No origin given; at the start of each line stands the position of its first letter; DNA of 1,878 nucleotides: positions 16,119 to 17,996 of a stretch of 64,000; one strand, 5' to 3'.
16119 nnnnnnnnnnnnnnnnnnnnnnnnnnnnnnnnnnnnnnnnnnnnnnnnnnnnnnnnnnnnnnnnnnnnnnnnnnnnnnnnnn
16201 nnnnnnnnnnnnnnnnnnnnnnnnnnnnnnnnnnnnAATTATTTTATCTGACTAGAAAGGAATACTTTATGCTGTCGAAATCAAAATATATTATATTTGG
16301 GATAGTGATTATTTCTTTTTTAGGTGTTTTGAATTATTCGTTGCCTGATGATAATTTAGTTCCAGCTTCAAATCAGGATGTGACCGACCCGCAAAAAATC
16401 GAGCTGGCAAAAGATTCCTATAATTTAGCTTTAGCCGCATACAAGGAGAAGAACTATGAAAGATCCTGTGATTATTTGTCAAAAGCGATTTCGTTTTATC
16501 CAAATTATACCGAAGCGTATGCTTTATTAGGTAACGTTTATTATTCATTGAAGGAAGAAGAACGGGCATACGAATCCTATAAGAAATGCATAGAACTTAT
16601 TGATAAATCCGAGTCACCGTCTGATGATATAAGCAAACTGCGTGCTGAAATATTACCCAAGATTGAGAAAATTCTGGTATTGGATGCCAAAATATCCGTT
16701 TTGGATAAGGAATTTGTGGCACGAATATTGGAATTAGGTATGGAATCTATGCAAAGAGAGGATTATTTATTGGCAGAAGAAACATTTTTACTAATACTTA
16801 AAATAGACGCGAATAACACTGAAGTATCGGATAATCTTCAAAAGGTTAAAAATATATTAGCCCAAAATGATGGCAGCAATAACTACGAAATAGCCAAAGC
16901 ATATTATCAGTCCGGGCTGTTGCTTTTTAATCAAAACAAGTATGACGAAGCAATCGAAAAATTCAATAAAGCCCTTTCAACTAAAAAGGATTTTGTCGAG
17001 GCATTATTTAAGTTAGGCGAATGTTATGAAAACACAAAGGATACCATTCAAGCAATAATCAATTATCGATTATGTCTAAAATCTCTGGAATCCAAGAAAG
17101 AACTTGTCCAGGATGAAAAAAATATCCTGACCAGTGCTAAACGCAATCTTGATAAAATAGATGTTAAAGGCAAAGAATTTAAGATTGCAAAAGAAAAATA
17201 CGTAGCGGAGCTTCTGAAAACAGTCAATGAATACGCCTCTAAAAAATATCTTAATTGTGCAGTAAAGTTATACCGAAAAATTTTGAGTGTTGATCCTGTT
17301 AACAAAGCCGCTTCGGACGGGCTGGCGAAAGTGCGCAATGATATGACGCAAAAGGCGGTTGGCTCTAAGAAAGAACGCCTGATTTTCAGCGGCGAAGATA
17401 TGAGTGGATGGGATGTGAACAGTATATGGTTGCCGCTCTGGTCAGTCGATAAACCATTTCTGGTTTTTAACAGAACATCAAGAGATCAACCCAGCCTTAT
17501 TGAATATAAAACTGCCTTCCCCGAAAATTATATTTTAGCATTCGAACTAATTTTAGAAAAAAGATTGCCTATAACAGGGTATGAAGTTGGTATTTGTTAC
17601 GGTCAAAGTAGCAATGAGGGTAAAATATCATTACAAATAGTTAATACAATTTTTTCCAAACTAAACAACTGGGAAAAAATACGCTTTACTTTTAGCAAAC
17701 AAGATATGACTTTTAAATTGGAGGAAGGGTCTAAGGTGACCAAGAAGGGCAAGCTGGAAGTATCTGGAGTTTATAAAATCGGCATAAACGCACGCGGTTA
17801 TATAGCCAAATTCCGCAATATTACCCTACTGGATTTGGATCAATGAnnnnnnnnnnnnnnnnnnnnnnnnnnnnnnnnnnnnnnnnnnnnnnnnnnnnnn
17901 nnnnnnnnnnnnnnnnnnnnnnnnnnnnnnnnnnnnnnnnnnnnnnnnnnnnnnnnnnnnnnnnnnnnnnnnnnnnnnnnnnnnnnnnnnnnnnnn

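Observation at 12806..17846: Cluster of repeat-architecture surface proteins: YVTN propeller lipoprotein plus tandem TPR paralogs with swapped C-terminal domains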

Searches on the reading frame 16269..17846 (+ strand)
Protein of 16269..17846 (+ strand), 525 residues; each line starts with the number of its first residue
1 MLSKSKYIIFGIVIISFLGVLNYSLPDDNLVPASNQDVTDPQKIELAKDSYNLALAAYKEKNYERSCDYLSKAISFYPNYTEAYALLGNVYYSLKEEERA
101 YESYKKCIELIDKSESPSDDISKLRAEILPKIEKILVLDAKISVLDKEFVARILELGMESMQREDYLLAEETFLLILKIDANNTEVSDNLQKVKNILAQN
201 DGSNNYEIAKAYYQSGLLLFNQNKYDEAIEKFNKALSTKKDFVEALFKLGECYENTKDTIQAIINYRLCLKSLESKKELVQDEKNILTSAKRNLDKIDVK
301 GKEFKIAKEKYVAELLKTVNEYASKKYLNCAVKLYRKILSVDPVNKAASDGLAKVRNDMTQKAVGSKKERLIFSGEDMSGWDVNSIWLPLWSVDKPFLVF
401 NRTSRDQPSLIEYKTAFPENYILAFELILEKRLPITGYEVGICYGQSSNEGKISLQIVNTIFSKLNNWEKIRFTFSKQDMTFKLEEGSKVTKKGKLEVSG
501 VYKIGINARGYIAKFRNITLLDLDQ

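Call 5: search_protein_families(library=pfam, proteins=[window:16269-17846:+], max_evalue=0.01)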
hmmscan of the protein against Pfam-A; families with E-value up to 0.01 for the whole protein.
window:16269-17846:+ (525 aa): 17 families
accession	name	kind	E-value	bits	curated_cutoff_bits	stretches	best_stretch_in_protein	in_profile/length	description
PF07719.23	TPR_2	-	1.4e-19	69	27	3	209-237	1-29/34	Tetratricopeptide repeat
PF13181.12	TPR_8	-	1.3e-18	65.9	25.7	2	82-110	2-30/34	Tetratricopeptide repeat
PF00515.34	TPR_1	-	1.8e-17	62.8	27.8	2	209-238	1-30/34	Tetratricopeptide repeat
PF13174.12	TPR_6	-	1.6e-12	47.6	26.3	0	244-271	1-28/33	Tetratricopeptide repeat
PF13424.12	TPR_12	-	3.4e-10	40.4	30.1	2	189-239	25-75/77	Tetratricopeptide repeat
PF14559.12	TPR_19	-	6e-10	39.7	25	1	221-262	3-44/68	Tetratricopeptide repeat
PF13428.12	TPR_14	-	2.9e-09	37.1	23.5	1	210-251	2-43/44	Tetratricopeptide repeat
PF13414.12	TPR_11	-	3e-09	36.9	26.8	1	216-255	1-40/42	TPR repeat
PF13432.12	TPR_16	-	4.1e-09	37.1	32.7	1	214-258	2-46/65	Tetratricopeptide repeat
PF13431.12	TPR_17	-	6.5e-09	35.8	24.4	0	70-100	2-32/34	Tetratricopeptide repeat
PF13176.12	TPR_7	-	5.6e-05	23.4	27.9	0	83-113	1-31/36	Tetratricopeptide repeat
PF12895.13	ANAPC3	-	0.00015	22.4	27.2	0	211-263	26-76/82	Anaphase-promoting complex, cyclosome, subunit 3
PF24575.1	TPR_Slam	-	0.0002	22.2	35.2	0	203-254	41-92/104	Surface lipoprotein assembly modifier, N-terminal TPR repeats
PF25063.1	ARM_TT21_C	-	0.00053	20.3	35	1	203-291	123-209/209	Tetratricopeptide repeat protein 21 C-terminal ARM domain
PF20308.4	TPR-S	-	0.00055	20.9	27.6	0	48-110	19-81/102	Tetratricopeptide Repeats-Sensor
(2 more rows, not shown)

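Call 6: search_protein_families(library=ncbifam, proteins=[window:16269-17846:+], max_evalue=0.1)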
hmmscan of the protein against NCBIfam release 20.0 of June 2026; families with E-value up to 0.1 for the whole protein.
window:16269-17846:+ (525 aa): 24 families
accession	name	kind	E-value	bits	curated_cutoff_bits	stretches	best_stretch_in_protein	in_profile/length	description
TIGR02521.1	type_IV_pilW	equivalog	1.3e-12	47.8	154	2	36-114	20-98/234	type IV pilus biogenesis/stability protein PilW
NF040959.1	MamA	equivalog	1.2e-11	44.4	200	2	207-266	103-162/204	magnetosome protein MamA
TIGR02917.1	PEP_TPR_lipo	equivalog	5.4e-11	41.1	312.2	2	51-112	265-326/899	XrtA/PEP-CTERM system TPR-repeat protein PrsT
TIGR02795.1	tol_pal_ybgF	equivalog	1.1e-10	42.1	90.1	2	209-267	39-100/119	tol-pal system protein YbgF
TIGR02552.1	LcrH_SycD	equivalog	3.1e-10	39.9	104.8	2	217-277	60-120/136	SycD/LcrH family type III secretion system chaperone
NF047371.1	FlcA_CTERM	equivalog_domain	3.4e-09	35.7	300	2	50-116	476-542/646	periplasmic flagellar collar protein FlcA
NF033762.1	social_mot_Tgl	equivalog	2.8e-06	26.9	225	2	182-274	43-131/252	social motility TPR repeat lipoprotein Tgl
NF033920.0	C39_PA2778_fam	equivalog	5.1e-06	26.1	150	1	50-114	158-223/255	PA2778 family cysteine peptidase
NF008753.0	PRK11788.1-1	equivalog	1.4e-05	24.4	395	1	177-297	148-265/389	lipopolysaccharide assembly protein LapB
NF040561.1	PrimPol_Msp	equivalog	8.3e-05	21.3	200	1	192-274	9-89/515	CRISPR-associated primase-polymerase type A1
NF008757.0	PRK11788.1-5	equivalog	8.6e-05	21.8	363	1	200-267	171-238/388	lipopolysaccharide assembly protein LapB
NF008520.0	PRK11447.1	equivalog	0.00023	19.1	858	1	214-363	274-437/1157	cellulose synthase complex outer membrane protein BcsC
NF008755.0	PRK11788.1-3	equivalog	0.00031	20.2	430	1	172-352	143-322/388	lipopolysaccharide assembly protein LapB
NF047507.1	TPR_BatC_Lepto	exception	0.00069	19.2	175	1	50-116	61-131/214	TPR repeat-containing protein BatC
NF047558.1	TPR_END_plus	domain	0.0017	18.2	32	1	51-82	3-34/56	TPR end-of-group domain-containing protein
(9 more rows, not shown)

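Call 8: find_encoding_contigs(protein=window:16269-17846:+, flank=10000, max_places=6)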
Protein window:16269-17846:+ (525 aa): no gene with exactly this product is on record in the collection.

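Call 9: find_homologous_proteins(query=window:16269-17846:+)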
Query window:16269-17846:+ (525 aa): 49 proteins with E <= 0.001 among 8000 candidates.
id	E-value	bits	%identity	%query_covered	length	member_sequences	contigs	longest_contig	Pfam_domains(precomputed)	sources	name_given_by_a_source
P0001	0.0e+0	1137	100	100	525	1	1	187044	PF14559.13,PF13431.13,PF13414.13,PF00515.35,PF13424.13,PF13432.13,PF13428.13,PF13181.13,PF07719.24,PF13174.13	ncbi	ncbi:MAG: tetratricopeptide repeat protein [Planctomycetota bacterium]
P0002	1.9e-285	965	85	100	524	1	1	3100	PF14559.13,PF13431.13,PF13414.13,PF00515.35,PF13424.13,PF13432.13,PF13428.13,PF13181.13,PF07719.24,PF13174.13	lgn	-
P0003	1.2e-140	488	50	94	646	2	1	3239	PF14559.13,PF13431.13,PF13414.13,PF06439.19,PF00515.35,PF13424.13,PF13176.13,PF13432.13,PF13181.13,PF07719.24,PF13174.13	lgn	-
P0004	1.1e-136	475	49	94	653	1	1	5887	PF25063.1,PF13431.13,PF13414.13,PF06439.19,PF13176.13,PF13428.13,PF14559.13,PF00515.35,PF13424.13,PF13432.13,PF13181.13,PF07719.24,PF13174.13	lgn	-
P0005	9.5e-104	366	51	68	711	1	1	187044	PF25063.1,PF13414.13,PF00415.25,PF13540.13,PF25384.2,PF25390.2,PF14559.13,PF00515.35,PF13424.13,PF13432.13,PF13181.13,PF07719.24,PF13174.13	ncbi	ncbi:MAG: tetratricopeptide repeat protein [Planctomycetota bacterium]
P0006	1.3e-103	365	51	68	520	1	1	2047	PF25063.1,PF13431.13,PF13414.13,PF00415.25,PF13540.13,PF13428.13,PF25384.2,PF25390.2,PF14559.13,PF08631.17,PF00515.35,PF13424.13,PF13432.13,PF13181.13,PF07719.24,PF13174.13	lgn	-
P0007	2.7e-88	315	37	94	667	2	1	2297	PF14559.13,PF13431.13,PF13414.13,PF06439.19,PF00515.35,PF13424.13,PF21033.5,PF13432.13,PF13181.13,PF07719.24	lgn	-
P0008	1.5e-34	138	43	34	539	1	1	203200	PF13414.13,PF06439.19,PF00515.35,PF13424.13,PF13181.13,PF07719.24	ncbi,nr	ncbi:MAG: tetratricopeptide repeat protein [Planctomycetes bacterium]|nr:tetratricopeptide repeat pr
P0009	7.6e-20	89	27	40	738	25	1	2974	PF13414.13,PF01535.27,PF12569.15,PF13374.13,PF07721.21,PF24575.2,PF02259.30,PF11846.15,PF00515.35,PF13424.13,PF07719.24,PF13174.13,PF20308.5,PF25063.1,PF13431.13,PF23914.2,PF13176.13,PF24885.2,PF13428.13,PF25064.2,PF14559.13,PF13371.13,PF17874.8,PF12895.14,PF21033.5,PF13432.13,PF13181.13,PF10373.16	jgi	jgi:tetratricopeptide (TPR) repeat protein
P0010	2.5e-13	68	27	38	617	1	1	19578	PF13414.13,PF01535.27,PF12569.15,PF13374.13,PF24575.2,PF00515.35,PF13424.13,PF07719.24,PF13174.13,PF20308.5,PF25063.1,PF13431.13,PF23914.2,PF13176.13,PF13428.13,PF25064.2,PF14559.13,PF13371.13,PF17874.8,PF12895.14,PF21033.5,PF13432.13,PF13181.13,PF10373.16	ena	-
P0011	1.2e-10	59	24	44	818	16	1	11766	PF13414.13,PF12569.15,PF13844.13,PF13374.13,PF23231.2,PF24575.2,PF00515.35,PF13424.13,PF13429.13,PF07719.24,PF13174.13,PF20308.5,PF25063.1,PF13431.13,PF23914.2,PF13176.13,PF24885.2,PF13428.13,PF25064.2,PF14559.13,PF10516.16,PF13371.13,PF17874.8,PF12895.14,PF21033.5,PF13432.13,PF13181.13,PF10373.16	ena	-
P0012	5.7e-10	57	32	28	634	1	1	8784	PF03704.24,PF25060.1,PF13414.13,PF16918.12,PF09797.16,PF23241.2,PF13374.13,PF07721.21,PF24575.2,PF25068.3,PF00515.35,PF13424.13,PF23233.2,PF13429.13,PF14561.13,PF07719.24,PF13174.13,PF20308.5,PF25063.1,PF13431.13,PF23914.2,PF25062.2,PF25058.2,PF13176.13,PF13428.13,PF25064.2,PF14559.13,PF13371.13,PF2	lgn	-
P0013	1.5e-8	52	23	58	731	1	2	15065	PF03704.24,PF09976.16,PF13414.13,PF21545.4,PF01535.27,PF13374.13,PF24575.2,PF25068.3,PF00515.35,PF13424.13,PF13429.13,PF14561.13,PF07719.24,PF13174.13,PF20308.5,PF25063.1,PF14853.13,PF13431.13,PF23914.2,PF25062.2,PF13176.13,PF13428.13,PF25064.2,PF14559.13,PF13371.13,PF12895.14,PF21033.5,PF13432.13,P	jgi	jgi:tetratricopeptide (TPR) repeat protein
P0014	2.2e-8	51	23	61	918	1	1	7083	PF03704.24,PF13414.13,PF01535.27,PF13374.13,PF24575.2,PF00515.35,PF04212.25,PF13424.13,PF28559.1,PF13429.13,PF14561.13,PF07719.24,PF13174.13,PF20308.5,PF25063.1,PF13431.13,PF23914.2,PF23300.4,PF13176.13,PF13428.13,PF04733.21,PF25064.2,PF14559.13,PF13371.13,PF12895.14,PF21033.5,PF13432.13,PF13181.13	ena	-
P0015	2.4e-8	51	23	41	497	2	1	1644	PF25060.1,PF13414.13,PF12569.15,PF23241.2,PF13374.13,PF24575.2,PF00515.35,PF13424.13,PF07719.24,PF13174.13,PF20308.5,PF25063.1,PF13431.13,PF23914.2,PF25062.2,PF13176.13,PF13428.13,PF14559.13,PF13371.13,PF12895.14,PF21033.5,PF13432.13,PF13181.13,PF10373.16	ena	-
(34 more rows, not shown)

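Call 12: search_protein_families(library=pfam, proteins=[P0002, P0003, P0004, P0007, P0008, P0006], max_evalue=0.01)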
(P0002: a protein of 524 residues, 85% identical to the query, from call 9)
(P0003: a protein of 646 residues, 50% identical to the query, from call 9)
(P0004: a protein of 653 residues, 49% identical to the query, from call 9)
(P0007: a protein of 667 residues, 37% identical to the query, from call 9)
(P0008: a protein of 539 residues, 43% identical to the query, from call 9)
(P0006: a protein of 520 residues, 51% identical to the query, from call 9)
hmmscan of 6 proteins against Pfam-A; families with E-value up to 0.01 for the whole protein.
P0002 (524 aa): 16 families
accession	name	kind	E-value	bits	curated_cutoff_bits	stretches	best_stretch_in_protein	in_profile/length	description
PF07719.23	TPR_2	-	4.2e-19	67.5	27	3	209-237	1-29/34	Tetratricopeptide repeat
PF13181.12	TPR_8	-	1.6e-16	59.4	25.7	2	82-110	2-30/34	Tetratricopeptide repeat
PF00515.34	TPR_1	-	1.4e-15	56.8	27.8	2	82-110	2-30/34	Tetratricopeptide repeat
PF13174.12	TPR_6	-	4.3e-13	49.4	26.3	0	51-79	4-32/33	Tetratricopeptide repeat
PF13424.12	TPR_12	-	2.7e-11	43.9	30.1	2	51-110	6-74/77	Tetratricopeptide repeat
PF13414.12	TPR_11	-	1.1e-10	41.4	26.8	2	216-255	1-40/42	TPR repeat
PF14559.12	TPR_19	-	3.4e-08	34.1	25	0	221-259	3-41/68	Tetratricopeptide repeat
PF13428.12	TPR_14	-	2.6e-07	31.1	23.5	0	210-251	2-43/44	Tetratricopeptide repeat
PF13432.12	TPR_16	-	4.8e-07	30.6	32.7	1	214-258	2-46/65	Tetratricopeptide repeat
PF13431.12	TPR_17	-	1.3e-06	28.6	24.4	0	70-100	2-32/34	Tetratricopeptide repeat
PF12895.13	ANAPC3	-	5e-05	23.9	27.2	0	211-263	26-76/82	Anaphase-promoting complex, cyclosome, subunit 3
PF13176.12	TPR_7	-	0.00034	20.9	27.9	0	83-110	1-28/36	Tetratricopeptide repeat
PF23914.1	TPR_CcmH_CycH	-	0.00095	19.5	42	0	51-114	90-154/158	Cytochrome c-type biogenesis protein H TPR domain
PF25063.1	ARM_TT21_C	-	0.0016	18.8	35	1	169-291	94-209/209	Tetratricopeptide repeat protein 21 C-terminal ARM domain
PF08631.16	SPO22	-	0.0031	17.4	27.5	0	191-242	16-57/274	Meiosis protein SPO22/ZIP4 like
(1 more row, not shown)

P0003 (646 aa): 15 families
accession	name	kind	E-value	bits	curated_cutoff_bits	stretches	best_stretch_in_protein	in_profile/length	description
PF07719.23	TPR_2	-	8.2e-21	72.8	27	2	333-362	1-30/34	Tetratricopeptide repeat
PF00515.34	TPR_1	-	4.4e-16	58.4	27.8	2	333-363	1-31/34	Tetratricopeptide repeat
PF13181.12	TPR_8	-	1.7e-14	53.1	25.7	2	202-230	2-30/34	Tetratricopeptide repeat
PF13414.12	TPR_11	-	1.6e-12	47.3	26.8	2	340-379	1-40/42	TPR repeat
PF13424.12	TPR_12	-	6.3e-12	46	30.1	0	323-364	35-76/77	Tetratricopeptide repeat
PF14559.12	TPR_19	-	1.3e-09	38.6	25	1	343-388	1-46/68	Tetratricopeptide repeat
PF13174.12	TPR_6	-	9.9e-09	35.7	26.3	1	368-395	1-28/33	Tetratricopeptide repeat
PF13431.12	TPR_17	-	7.3e-08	32.5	24.4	0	356-387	2-33/34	Tetratricopeptide repeat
PF13432.12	TPR_16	-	5.7e-06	27.1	32.7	1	340-391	4-55/65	Tetratricopeptide repeat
PF06439.18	3keto-disac_hyd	-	7.6e-06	26.5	26.8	0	496-569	5-75/187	3-keto-disaccharide hydrolase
PF13176.12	TPR_7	-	1.1e-05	25.6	27.9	0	369-392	1-24/36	Tetratricopeptide repeat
PF13428.12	TPR_14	-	9.8e-05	23.1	23.5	0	334-375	2-43/44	Tetratricopeptide repeat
PF12895.13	ANAPC3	-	0.00033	21.3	27.2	1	327-388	18-77/82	Anaphase-promoting complex, cyclosome, subunit 3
PF04212.24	MIT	-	0.00095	19.7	30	0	216-255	19-57/66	MIT (microtubule interacting and transport) domain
PF25063.1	ARM_TT21_C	-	0.0032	17.8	35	1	310-415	106-209/209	Tetratricopeptide repeat protein 21 C-terminal ARM domain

P0004 (653 aa): 17 families
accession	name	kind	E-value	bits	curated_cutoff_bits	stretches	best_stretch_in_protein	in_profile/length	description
PF07719.23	TPR_2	-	9.5e-21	72.6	27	3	340-369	1-30/34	Tetratricopeptide repeat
PF00515.34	TPR_1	-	5.7e-19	67.5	27.8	3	340-368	1-29/34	Tetratricopeptide repeat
PF13181.12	TPR_8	-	1.9e-17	62.3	25.7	2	209-237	2-30/34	Tetratricopeptide repeat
PF13424.12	TPR_12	-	1.6e-13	51.1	30.1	1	329-371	34-76/77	Tetratricopeptide repeat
PF13174.12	TPR_6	-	8e-12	45.4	26.3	1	375-402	1-28/33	Tetratricopeptide repeat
PF14559.12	TPR_19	-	4.8e-11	43.3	25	1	350-394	1-45/68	Tetratricopeptide repeat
PF13414.12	TPR_11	-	4.8e-11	42.6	26.8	2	347-387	1-41/42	TPR repeat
PF13432.12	TPR_16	-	1.9e-09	38.2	32.7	1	344-397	1-54/65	Tetratricopeptide repeat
PF13431.12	TPR_17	-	2.1e-08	34.3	24.4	0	363-394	2-33/34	Tetratricopeptide repeat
PF13428.12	TPR_14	-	7.6e-07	29.7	23.5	0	341-382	2-43/44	Tetratricopeptide repeat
PF13176.12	TPR_7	-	5.2e-06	26.6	27.9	0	377-400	2-25/36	Tetratricopeptide repeat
PF06439.18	3keto-disac_hyd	-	6.4e-06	26.8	26.8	1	503-576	5-75/187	3-keto-disaccharide hydrolase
PF25063.1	ARM_TT21_C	-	2.4e-05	24.7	35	1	275-406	28-161/209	Tetratricopeptide repeat protein 21 C-terminal ARM domain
PF24575.1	TPR_Slam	-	0.00048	21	35.2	1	336-393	45-100/104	Surface lipoprotein assembly modifier, N-terminal TPR repeats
PF04212.24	MIT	-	0.00069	20.1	30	0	384-420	14-52/66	MIT (microtubule interacting and transport) domain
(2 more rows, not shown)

P0007 (667 aa): 17 families
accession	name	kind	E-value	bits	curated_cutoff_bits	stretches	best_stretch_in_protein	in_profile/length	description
PF13181.12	TPR_8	-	1.1e-12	47.5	25.7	1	225-252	2-29/34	Tetratricopeptide repeat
PF13414.12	TPR_11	-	2.9e-12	46.5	26.8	1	365-405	1-41/42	TPR repeat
PF07719.23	TPR_2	-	2.9e-12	46.1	27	1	358-388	1-31/34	Tetratricopeptide repeat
PF00515.34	TPR_1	-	1.9e-11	43.7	27.8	1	358-388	1-31/34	Tetratricopeptide repeat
PF13424.12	TPR_12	-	2.7e-09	37.5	30.1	2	357-412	2-65/77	Tetratricopeptide repeat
PF14559.12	TPR_19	-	4.9e-08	33.6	25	1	370-411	3-44/68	Tetratricopeptide repeat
PF13432.12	TPR_16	-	8.9e-07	29.7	32.7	1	365-412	4-51/65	Tetratricopeptide repeat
PF13431.12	TPR_17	-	9.7e-07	29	24.4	0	212-241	1-30/34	Tetratricopeptide repeat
PF06439.18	3keto-disac_hyd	-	1.5e-05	25.6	26.8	1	518-588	4-72/187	3-keto-disaccharide hydrolase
PF13428.12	TPR_14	-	1.9e-05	25.4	23.5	0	359-399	2-42/44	Tetratricopeptide repeat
PF14853.12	Fis1_TPR_C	-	3.9e-05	24.2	25.3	0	480-501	20-41/53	Fis1 C-terminal tetratricopeptide repeat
PF13174.12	TPR_6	-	4.2e-05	24.4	26.3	0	394-412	2-20/33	Tetratricopeptide repeat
PF05843.20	Suf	-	0.002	17.2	24.7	0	362-440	284-362/532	Suppressor of forked protein (Suf)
PF25063.1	ARM_TT21_C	-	0.0023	18.3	35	1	355-430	126-199/209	Tetratricopeptide repeat protein 21 C-terminal ARM domain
PF12895.13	ANAPC3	-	0.0043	17.7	27.2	1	352-412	18-76/82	Anaphase-promoting complex, cyclosome, subunit 3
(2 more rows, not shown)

P0008 (539 aa): 14 families
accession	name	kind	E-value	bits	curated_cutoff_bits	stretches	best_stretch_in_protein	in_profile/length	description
PF06439.18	3keto-disac_hyd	-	2e-13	51.2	26.8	2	379-460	2-74/187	3-keto-disaccharide hydrolase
PF00515.34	TPR_1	-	2.5e-09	37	27.8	1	30-62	1-33/34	Tetratricopeptide repeat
PF13414.12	TPR_11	-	3.6e-09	36.6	26.8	1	37-72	1-36/42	TPR repeat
PF07719.23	TPR_2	-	1e-08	35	27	1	30-60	1-31/34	Tetratricopeptide repeat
PF13424.12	TPR_12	-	5.6e-06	26.9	30.1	1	18-59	33-74/77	Tetratricopeptide repeat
PF13181.12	TPR_8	-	6.3e-06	26.4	25.7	1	30-62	1-33/34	Tetratricopeptide repeat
PF12895.13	ANAPC3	-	4.6e-05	24.1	27.2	1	18-86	12-78/82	Anaphase-promoting complex, cyclosome, subunit 3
PF14559.12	TPR_19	-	0.00019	22.1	25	1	40-83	1-44/68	Tetratricopeptide repeat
PF13432.12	TPR_16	-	0.00029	21.6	32.7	1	34-76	1-43/65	Tetratricopeptide repeat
PF13174.12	TPR_6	-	0.00036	21.4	26.3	0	31-57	1-27/33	Tetratricopeptide repeat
PF14853.12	Fis1_TPR_C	-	0.00055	20.5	25.3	0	152-180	20-48/53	Fis1 C-terminal tetratricopeptide repeat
PF08631.16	SPO22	-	0.0034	17.3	27.5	1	23-165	28-158/274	Meiosis protein SPO22/ZIP4 like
PF13431.12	TPR_17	-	0.0035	17.9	24.4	0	53-84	2-33/34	Tetratricopeptide repeat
PF25063.1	ARM_TT21_C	-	0.0052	17.1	35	1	41-98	106-163/209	Tetratricopeptide repeat protein 21 C-terminal ARM domain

P0006 (520 aa): 18 families
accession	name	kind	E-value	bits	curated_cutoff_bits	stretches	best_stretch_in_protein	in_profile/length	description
PF25390.1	WD40_RLD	-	2.2e-33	116.5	150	1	365-496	147-334/363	RCC1-like domain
PF00415.24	RCC1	-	2e-29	102.3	21.7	3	378-425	1-50/50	Regulator of chromosome condensation (RCC1) repeat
PF13540.12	RCC1_2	-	3.6e-25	87.5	22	3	414-441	3-30/30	Regulator of chromosome condensation (RCC1) repeat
PF07719.23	TPR_2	-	7.7e-15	54.2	27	1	206-235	1-30/34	Tetratricopeptide repeat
PF13414.12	TPR_11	-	8.4e-13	48.2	26.8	2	213-252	1-40/42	TPR repeat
PF13181.12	TPR_8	-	2.8e-12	46.2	25.7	1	206-238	1-33/34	Tetratricopeptide repeat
PF14559.12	TPR_19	-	1.2e-10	42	25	1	216-253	1-38/68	Tetratricopeptide repeat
PF00515.34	TPR_1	-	1.6e-10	40.8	27.8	1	206-234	1-29/34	Tetratricopeptide repeat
PF13424.12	TPR_12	-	2.1e-09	37.9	30.1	1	197-237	36-76/77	Tetratricopeptide repeat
PF13432.12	TPR_16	-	2e-08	35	32.7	1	210-252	1-43/65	Tetratricopeptide repeat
PF25063.1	ARM_TT21_C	-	1.4e-06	28.8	35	1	53-108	105-160/209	Tetratricopeptide repeat protein 21 C-terminal ARM domain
PF13174.12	TPR_6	-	2.3e-06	28.3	26.3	0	209-233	3-27/33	Tetratricopeptide repeat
PF13428.12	TPR_14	-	3.1e-06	27.8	23.5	1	207-248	2-43/44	Tetratricopeptide repeat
PF25384.1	Alsin_RLD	-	3.2e-06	27.1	100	1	414-475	279-335/405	Alsin RCC1-like domain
PF08631.16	SPO22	-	4.6e-06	26.7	27.5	0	177-238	6-56/274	Meiosis protein SPO22/ZIP4 like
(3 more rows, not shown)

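Call 15: find_encoding_contigs(protein=P0001, flank=10000, max_places=3)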
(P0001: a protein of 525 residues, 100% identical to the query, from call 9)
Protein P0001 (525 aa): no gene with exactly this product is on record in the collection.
